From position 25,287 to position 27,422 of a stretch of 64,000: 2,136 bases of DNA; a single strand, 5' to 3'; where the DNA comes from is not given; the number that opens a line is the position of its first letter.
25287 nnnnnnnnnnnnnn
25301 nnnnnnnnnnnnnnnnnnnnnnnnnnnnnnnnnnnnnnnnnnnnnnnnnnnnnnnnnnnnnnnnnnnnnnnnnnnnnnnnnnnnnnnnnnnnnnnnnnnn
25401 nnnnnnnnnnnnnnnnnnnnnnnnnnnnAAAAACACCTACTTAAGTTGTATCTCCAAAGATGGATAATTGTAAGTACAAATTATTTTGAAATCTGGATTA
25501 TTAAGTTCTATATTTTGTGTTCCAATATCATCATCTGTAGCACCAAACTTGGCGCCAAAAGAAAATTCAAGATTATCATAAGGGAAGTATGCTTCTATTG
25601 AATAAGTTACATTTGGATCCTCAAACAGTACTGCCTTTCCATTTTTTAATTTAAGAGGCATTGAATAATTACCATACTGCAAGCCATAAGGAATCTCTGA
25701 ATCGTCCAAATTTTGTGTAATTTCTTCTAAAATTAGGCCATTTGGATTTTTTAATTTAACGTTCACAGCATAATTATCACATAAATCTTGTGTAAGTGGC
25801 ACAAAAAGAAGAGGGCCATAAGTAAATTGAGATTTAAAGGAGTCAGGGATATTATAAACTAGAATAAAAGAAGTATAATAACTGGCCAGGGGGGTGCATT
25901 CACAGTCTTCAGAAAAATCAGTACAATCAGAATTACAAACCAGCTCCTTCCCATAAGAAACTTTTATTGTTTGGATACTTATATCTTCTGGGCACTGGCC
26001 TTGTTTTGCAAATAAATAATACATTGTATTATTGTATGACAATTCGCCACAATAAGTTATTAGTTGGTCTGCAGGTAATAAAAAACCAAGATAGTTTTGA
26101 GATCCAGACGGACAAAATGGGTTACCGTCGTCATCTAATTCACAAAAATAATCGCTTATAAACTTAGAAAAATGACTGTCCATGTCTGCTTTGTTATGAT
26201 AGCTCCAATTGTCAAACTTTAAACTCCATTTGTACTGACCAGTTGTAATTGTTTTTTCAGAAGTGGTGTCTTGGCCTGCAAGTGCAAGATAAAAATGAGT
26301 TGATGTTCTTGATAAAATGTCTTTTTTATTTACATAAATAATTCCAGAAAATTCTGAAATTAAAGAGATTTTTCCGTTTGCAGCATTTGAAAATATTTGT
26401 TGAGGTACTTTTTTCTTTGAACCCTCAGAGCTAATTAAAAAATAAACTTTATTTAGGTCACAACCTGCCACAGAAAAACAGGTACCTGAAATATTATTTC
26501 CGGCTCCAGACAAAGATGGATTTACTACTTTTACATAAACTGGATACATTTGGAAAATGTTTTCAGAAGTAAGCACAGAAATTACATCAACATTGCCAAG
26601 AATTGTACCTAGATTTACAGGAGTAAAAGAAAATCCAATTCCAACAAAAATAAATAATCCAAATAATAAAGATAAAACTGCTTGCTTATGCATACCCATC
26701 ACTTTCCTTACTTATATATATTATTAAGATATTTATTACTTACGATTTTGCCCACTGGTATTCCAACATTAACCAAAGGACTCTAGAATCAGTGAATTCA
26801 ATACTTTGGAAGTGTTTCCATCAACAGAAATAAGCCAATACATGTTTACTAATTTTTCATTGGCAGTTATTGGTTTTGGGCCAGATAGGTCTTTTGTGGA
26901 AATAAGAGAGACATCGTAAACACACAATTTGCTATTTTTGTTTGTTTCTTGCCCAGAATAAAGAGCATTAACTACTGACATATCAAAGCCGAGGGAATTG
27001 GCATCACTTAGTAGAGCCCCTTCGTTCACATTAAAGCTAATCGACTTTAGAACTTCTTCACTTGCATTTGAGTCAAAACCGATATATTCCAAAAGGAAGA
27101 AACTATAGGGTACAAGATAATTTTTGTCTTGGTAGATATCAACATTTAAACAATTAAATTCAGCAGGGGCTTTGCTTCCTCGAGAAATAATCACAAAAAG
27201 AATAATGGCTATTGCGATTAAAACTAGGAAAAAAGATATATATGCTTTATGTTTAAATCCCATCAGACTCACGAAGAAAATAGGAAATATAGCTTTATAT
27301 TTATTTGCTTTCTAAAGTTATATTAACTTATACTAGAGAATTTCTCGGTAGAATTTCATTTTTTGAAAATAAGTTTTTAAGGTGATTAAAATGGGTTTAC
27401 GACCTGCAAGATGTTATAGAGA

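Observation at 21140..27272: Tightly coupled six-gene operon of orphan secreted or membrane proteins next to orc1/cdc6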

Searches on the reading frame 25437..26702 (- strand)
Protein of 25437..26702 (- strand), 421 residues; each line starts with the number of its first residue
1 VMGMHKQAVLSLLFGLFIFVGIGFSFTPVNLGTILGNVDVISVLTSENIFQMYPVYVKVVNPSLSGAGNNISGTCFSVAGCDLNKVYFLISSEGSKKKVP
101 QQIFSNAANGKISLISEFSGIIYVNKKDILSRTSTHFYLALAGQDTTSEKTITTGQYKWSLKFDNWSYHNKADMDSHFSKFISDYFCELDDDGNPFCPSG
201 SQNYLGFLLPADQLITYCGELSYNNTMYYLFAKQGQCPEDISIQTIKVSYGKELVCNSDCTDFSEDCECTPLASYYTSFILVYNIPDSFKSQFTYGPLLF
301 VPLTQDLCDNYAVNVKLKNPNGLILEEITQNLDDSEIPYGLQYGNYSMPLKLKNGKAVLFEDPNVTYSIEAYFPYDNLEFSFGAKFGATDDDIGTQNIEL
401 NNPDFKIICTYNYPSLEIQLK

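Call 3: search_protein_families(library=pfam, proteins=[window:25437-26702:-], max_evalue=1)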
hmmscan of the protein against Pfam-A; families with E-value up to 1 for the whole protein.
window:25437-26702:- (421 aa): 0 families

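Call 8: search_protein_families(library=ncbifam, proteins=[window:25437-26702:-], max_evalue=1)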
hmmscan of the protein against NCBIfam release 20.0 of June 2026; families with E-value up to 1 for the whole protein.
window:25437-26702:- (421 aa): 1 family
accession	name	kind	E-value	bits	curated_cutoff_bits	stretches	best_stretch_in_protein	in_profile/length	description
NF011453.0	PRK14873.1-3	equivalog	0.24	9.4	812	1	281-332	31-82/653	primosome assembly protein PriA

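Call 64: search_protein_families(library=phrogs, proteins=[window:25437-26693:-], max_evalue=0.1)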
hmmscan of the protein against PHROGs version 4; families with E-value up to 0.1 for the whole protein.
window:25437-26693:- (418 aa): 0 families

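Call 69: search_solved_structures(query=A4, max_evalue=10)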
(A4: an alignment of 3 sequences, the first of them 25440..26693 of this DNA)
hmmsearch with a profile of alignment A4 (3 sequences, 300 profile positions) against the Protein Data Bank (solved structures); distinct sequences matched with E-value up to 10: 1.
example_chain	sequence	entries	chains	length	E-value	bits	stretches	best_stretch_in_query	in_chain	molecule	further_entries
8tq5_H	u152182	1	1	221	0.88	12.3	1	248-298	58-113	Fab DX17 H-chain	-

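Call 75: find_homologous_proteins(query=A4, max_evalue=0.01)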
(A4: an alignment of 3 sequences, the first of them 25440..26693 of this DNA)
Query A4 (3 sequences) (418 aa, profile of the alignment): 2 proteins with E <= 0.01 among 8000 candidates.
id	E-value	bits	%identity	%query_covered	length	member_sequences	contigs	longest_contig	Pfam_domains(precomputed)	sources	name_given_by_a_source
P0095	7.0e-133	461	100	100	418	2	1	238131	-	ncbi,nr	ncbi:MAG: hypothetical protein PHH82_00180 [Candidatus ainarchaeum sp.]|nr:hypothetical protein [Can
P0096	1.8e-122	427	28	18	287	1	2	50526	-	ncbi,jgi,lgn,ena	-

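Call 89: predict_structure(alignment_id=A9)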
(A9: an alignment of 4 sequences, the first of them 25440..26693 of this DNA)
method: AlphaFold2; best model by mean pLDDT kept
length: 418 residues; sequences in the alignment: 4
mean_pLDDT: 29.7   pTM: 0.17
mean pLDDT of the five models: 29.7, 29.2, 29.1, 26.7, 25.4
residues with pLDDT >= 90: 0; 70-90: 8; 50-70: 10; < 50: 400
segments of 3 or more residues with pLDDT < 50: 20-418
pLDDT, mean of each block of 10 residues (from residue 1): 67 61 39 28 25 26 28 25 28 28 28 28 31 27 24 25 21 24 31 33 26 24 23 25 24 27 26 24 31 26 30 36 35 30 29 30 31 28 32 29 28 28
secondary structure, 60 per line:
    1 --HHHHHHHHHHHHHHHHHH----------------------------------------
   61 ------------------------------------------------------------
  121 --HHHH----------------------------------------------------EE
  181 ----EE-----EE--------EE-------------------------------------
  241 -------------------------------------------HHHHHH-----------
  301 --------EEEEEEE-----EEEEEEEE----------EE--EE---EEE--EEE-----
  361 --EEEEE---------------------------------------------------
elements in order: H3-20 H123-126 H284-289 E309-315 E321-328 E348-350 E353-355 E363-367

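Call 90: search_protein_families(library=padloc, proteins=[window:25437-26693:-], max_evalue=0.1)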
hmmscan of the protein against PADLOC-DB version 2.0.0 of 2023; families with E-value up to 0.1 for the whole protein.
window:25437-26693:- (418 aa): 0 families

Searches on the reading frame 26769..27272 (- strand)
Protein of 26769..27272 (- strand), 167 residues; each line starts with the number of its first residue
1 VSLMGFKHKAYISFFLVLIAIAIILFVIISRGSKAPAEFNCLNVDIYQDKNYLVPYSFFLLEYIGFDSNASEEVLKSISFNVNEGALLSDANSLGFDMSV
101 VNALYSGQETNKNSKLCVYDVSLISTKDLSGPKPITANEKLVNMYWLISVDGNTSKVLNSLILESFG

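Call 3: search_protein_families(library=pfam, proteins=[window:26769-27272:-], max_evalue=1)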
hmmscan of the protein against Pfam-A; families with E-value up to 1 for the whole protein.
window:26769-27272:- (167 aa): 1 family
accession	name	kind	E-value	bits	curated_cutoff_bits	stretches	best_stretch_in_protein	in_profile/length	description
PF06011.17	TRP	-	0.014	14.7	28.5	1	10-63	233-286/426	Transient receptor potential (TRP) ion channel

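Call 8: search_protein_families(library=ncbifam, proteins=[window:26769-27272:-], max_evalue=1)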
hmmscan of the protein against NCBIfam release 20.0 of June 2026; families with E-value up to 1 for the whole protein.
window:26769-27272:- (167 aa): 1 family
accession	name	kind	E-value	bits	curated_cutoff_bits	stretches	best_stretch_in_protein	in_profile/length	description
NF033140.0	blaZ_mecC_type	exception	0.045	13.2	600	1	36-164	76-200/283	mecC-type penicillin-hydrolyzing class A beta-lactamase BlaZ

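Call 64: search_protein_families(library=phrogs, proteins=[window:26769-27263:-], max_evalue=0.1)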
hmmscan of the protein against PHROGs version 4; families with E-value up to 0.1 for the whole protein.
window:26769-27263:- (164 aa): 0 families

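Call 68: search_solved_structures(query=A6, max_evalue=10)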
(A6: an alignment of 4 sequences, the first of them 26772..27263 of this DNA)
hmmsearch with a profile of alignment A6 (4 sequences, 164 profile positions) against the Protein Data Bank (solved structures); distinct sequences matched with E-value up to 10: 1.
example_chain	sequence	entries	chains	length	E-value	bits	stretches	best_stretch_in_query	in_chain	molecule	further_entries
7uoo_W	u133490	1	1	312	0.61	13.4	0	123-164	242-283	Ribosome assembly factor MRT4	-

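Call 76: list_cluster_members(proteins=[window:26769-27263:-, L017:725-1228:-, L019:29-535:-, window:24745-25428:-, window:21726-22322:-, L012:1184-1777:-, L005:2220-2813:-, window:21140-21715:-, L004:2977-3546:+, L020:9348-9893:-])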
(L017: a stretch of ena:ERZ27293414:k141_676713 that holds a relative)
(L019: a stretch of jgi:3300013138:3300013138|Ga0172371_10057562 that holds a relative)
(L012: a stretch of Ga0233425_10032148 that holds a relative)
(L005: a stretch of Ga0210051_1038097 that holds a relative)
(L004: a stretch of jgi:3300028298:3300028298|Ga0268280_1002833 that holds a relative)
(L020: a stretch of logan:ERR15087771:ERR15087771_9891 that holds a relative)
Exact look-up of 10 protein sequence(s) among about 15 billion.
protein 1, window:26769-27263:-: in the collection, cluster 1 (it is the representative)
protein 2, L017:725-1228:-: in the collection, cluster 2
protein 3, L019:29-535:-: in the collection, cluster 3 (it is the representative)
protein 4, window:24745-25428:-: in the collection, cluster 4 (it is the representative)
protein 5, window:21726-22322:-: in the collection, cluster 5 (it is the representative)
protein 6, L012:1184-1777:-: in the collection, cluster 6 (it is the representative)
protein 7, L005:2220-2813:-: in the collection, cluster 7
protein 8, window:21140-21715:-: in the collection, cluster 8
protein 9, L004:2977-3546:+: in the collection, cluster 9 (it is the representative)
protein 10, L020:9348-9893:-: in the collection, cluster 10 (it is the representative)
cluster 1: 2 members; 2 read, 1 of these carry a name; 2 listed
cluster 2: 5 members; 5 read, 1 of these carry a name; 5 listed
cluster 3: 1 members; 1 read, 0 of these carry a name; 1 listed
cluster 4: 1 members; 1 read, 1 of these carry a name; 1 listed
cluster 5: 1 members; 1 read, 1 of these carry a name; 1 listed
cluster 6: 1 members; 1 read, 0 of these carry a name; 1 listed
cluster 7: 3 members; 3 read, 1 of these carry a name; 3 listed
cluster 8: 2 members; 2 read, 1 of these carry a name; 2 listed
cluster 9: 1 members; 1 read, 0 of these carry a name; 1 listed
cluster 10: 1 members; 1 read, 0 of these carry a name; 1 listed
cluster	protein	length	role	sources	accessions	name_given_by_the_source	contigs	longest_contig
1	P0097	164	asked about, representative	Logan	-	-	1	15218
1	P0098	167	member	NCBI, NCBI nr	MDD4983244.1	MAG: hypothetical protein PHH82_00185 [Candidatus ainarchaeum sp.] | hypothetical protein [Candidatus ainarchaeum sp.]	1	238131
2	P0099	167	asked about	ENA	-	-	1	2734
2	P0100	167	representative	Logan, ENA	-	-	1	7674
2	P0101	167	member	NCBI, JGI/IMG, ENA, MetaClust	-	\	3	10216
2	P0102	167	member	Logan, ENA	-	-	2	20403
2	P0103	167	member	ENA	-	-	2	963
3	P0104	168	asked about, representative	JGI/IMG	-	-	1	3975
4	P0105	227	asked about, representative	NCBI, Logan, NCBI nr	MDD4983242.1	MAG: hypothetical protein PHH82_00175 [Candidatus ainarchaeum sp.] | hypothetical protein [Candidatus ainarchaeum sp.]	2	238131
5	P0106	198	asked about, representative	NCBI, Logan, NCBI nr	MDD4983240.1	MAG: hypothetical protein PHH82_00165 [Candidatus ainarchaeum sp.] | hypothetical protein [Candidatus ainarchaeum sp.]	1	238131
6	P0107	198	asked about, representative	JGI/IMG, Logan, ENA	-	-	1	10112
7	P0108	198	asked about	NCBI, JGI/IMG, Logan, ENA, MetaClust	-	\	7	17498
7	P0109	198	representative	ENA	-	-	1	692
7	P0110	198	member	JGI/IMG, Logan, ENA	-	-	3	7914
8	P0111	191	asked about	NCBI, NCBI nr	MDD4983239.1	MAG: hypothetical protein PHH82_00160 [Candidatus ainarchaeum sp.] | hypothetical protein [Candidatus ainarchaeum sp.]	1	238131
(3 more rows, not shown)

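Call 77: find_encoding_contigs(protein=P0102, flank=10000, max_places=3)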
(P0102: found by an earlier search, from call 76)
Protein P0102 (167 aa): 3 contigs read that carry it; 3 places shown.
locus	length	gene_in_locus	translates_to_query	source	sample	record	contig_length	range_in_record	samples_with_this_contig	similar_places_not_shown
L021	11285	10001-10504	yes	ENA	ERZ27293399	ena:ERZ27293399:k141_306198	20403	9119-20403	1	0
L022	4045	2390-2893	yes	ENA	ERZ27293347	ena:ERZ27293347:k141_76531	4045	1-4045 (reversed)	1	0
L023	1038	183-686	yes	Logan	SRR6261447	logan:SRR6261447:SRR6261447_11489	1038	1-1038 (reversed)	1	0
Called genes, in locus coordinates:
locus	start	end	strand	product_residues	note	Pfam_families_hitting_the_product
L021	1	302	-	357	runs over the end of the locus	-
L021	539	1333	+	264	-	PF01385:OrfB_IS605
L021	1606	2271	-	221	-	PF00702:Hydrolase, PF13419:HAD_2, PF13242:Hydrolase_like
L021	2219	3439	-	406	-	PF03463:eRF1_1, PF18854:baeRF_family10 (weak), PF03464:eRF1_2, PF18859:acVLRF1, PF03465:eRF1_3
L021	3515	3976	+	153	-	PF03073:TspO_MBR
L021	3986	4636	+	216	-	PF00696:AA_kinase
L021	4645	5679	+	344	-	PF00291:PALP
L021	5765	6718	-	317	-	PF01866:Diphthamide_syn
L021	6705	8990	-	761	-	PF01326:PPDK_N, PF00391:PEP-utilizers, PF02896:PEP-utilizers_C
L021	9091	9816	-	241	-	PF00252:Ribosomal_L16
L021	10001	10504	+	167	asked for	-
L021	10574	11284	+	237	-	?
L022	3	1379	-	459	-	?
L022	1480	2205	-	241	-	PF00252:Ribosomal_L16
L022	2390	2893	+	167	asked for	-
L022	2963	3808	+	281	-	-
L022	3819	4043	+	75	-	?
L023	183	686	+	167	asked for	-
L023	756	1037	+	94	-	?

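Call 78: find_encoding_contigs(protein=P0107, flank=10000, max_places=2)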
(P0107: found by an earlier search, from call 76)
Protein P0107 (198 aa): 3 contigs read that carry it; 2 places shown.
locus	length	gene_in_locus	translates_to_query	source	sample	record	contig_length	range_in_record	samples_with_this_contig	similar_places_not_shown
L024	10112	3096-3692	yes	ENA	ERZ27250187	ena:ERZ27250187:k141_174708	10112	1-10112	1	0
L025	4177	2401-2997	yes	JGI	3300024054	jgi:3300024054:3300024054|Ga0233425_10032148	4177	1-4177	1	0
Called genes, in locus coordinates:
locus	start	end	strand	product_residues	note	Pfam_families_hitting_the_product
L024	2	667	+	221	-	?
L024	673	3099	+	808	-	-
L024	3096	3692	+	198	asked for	-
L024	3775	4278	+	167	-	-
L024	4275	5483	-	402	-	PF05673:DUF815 (weak), PF13191:AAA_16 (weak), PF00004:AAA, PF13401:AAA_22, PF22606:Cdc6-ORC-like_ATPase_lid (faint), PF22703:Cdc6_lid, PF09079:WHD_Cdc6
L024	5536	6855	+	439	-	PF01841:Transglut_core, PF04473:DUF553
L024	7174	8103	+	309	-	PF01464:SLT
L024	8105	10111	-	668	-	?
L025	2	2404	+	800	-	?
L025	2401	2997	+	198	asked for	-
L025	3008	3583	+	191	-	-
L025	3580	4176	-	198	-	?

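Call 82: list_cluster_members(proteins=[L022:2963-3808:+, L021:10574-11284:+, L017:2-655:-, L023:756-1037:+, L024:673-3099:+, L024:2-667:+, L022:3819-4043:+, L024:3775-4278:+])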
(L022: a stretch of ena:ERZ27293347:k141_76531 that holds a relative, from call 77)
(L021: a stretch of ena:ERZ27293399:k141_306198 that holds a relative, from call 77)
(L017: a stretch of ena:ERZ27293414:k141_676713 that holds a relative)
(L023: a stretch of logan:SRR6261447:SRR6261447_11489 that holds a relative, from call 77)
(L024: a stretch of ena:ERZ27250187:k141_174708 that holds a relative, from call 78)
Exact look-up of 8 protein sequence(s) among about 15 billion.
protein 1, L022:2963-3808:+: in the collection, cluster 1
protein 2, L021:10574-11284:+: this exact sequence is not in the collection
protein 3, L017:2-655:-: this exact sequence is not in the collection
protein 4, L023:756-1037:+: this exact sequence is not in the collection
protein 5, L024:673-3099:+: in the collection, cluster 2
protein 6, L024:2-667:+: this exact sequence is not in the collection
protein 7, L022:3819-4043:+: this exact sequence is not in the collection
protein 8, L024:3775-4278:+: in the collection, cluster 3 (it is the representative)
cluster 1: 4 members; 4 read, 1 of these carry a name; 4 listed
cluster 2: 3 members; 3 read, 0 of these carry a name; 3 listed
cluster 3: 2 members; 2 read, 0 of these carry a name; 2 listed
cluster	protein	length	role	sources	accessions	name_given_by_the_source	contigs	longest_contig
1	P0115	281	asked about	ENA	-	-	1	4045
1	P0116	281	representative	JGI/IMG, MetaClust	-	\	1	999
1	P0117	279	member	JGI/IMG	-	-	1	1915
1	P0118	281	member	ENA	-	-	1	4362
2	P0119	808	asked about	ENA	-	-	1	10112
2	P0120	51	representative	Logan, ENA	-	-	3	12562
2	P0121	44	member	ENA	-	-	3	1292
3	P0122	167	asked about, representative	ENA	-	-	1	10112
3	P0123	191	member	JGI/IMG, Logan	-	-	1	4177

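Call 85: find_encoding_contigs(protein=P0101, flank=10000, max_places=3)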
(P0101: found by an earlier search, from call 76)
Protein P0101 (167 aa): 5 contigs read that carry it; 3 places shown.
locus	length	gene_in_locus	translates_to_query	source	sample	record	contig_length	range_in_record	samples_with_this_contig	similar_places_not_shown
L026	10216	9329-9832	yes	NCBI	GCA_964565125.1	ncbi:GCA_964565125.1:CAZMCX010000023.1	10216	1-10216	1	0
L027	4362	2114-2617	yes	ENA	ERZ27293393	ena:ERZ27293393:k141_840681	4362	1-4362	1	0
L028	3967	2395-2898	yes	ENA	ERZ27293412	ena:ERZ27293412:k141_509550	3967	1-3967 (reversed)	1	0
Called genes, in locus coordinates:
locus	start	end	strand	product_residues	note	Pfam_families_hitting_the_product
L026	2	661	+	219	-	?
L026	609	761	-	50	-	-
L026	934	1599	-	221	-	PF00702:Hydrolase, PF13419:HAD_2, PF13242:Hydrolase_like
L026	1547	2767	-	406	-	PF03463:eRF1_1, PF18854:baeRF_family10 (weak), PF03464:eRF1_2, PF18859:acVLRF1, PF03465:eRF1_3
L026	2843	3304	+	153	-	PF03073:TspO_MBR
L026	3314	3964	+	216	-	PF00696:AA_kinase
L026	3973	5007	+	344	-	PF00291:PALP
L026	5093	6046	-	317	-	PF01866:Diphthamide_syn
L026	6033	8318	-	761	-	PF01326:PPDK_N, PF00391:PEP-utilizers, PF02896:PEP-utilizers_C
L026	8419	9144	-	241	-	PF00252:Ribosomal_L16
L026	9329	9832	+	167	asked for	-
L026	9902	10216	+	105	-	?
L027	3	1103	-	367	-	?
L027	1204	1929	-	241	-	PF00252:Ribosomal_L16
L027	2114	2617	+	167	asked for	-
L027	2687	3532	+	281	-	-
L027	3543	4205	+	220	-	-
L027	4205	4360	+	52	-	?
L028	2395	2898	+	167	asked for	-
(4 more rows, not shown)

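Call 86: find_encoding_contigs(protein=P0100, flank=10000, max_places=3)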
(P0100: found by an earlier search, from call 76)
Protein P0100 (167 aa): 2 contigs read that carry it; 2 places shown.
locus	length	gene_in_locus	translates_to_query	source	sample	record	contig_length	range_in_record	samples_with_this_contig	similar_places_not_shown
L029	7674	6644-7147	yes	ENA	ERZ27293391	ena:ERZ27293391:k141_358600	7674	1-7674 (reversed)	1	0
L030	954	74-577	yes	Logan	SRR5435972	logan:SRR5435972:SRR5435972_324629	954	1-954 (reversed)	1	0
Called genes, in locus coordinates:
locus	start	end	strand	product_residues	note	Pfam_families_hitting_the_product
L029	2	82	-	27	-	?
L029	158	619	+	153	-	PF03073:TspO_MBR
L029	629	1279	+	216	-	PF00696:AA_kinase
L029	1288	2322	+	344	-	PF00291:PALP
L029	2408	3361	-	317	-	PF01866:Diphthamide_syn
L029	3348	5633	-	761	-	PF01326:PPDK_N, PF00391:PEP-utilizers, PF02896:PEP-utilizers_C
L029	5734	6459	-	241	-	PF00252:Ribosomal_L16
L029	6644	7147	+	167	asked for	-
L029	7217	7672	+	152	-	?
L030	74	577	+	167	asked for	-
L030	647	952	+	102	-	?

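Call 90: search_protein_families(library=padloc, proteins=[window:26769-27263:-], max_evalue=0.1)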
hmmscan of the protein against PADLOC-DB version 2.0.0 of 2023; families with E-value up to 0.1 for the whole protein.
window:26769-27263:- (164 aa): 0 families
